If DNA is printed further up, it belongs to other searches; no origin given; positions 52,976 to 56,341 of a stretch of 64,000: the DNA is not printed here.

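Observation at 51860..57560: Shared 15-bp AT-rich box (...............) in promoter position for two divergent units next to an OmpR-type two-component system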

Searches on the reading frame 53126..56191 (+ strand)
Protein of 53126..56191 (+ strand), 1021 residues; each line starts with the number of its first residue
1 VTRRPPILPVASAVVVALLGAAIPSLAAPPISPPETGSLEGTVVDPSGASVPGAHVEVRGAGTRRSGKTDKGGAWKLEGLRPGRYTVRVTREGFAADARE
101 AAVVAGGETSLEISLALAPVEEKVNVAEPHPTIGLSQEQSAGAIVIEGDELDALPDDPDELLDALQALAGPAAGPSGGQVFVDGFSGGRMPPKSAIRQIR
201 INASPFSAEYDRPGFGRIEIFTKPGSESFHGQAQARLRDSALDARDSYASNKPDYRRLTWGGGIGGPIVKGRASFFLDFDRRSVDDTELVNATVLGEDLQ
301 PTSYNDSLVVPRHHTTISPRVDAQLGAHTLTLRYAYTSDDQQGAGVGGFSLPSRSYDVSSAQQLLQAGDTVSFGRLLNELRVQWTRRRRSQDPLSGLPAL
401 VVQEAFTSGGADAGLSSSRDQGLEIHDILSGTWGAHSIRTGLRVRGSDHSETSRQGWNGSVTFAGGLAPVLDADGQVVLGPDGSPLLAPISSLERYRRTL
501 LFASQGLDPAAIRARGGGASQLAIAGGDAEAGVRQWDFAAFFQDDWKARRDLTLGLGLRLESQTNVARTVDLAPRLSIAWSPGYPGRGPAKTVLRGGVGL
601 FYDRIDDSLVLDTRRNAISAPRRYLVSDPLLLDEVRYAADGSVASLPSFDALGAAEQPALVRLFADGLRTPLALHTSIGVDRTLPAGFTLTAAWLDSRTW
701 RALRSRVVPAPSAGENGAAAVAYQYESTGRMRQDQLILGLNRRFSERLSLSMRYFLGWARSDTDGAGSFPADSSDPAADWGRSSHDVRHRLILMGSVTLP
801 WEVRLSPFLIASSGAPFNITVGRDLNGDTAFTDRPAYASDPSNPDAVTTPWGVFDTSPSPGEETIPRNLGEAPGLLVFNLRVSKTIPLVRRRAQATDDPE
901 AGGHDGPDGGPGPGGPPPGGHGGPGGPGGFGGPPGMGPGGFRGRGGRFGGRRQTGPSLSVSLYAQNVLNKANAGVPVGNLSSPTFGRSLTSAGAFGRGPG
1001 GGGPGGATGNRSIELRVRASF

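Call 9: search_protein_families(library=pfam, proteins=[window:53126-56191:+], max_evalue=0.01)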
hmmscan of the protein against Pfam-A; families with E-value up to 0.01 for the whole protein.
window:53126-56191:+ (1021 aa): 3 families
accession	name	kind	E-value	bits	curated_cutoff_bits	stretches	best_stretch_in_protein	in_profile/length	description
PF25183.1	OMP_b-brl_4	-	2.9e-62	211.7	30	3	571-893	437-794/838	Outer membrane beta barrel domain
PF13620.12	CarboxypepD_reg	-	4.1e-18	66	32.3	1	38-115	1-81/82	Carboxypeptidase regulatory-like domain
PF13715.12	CarbopepD_reg_2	-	1.5e-06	28.6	32.2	1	40-117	2-78/88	CarboxypepD_reg-like domain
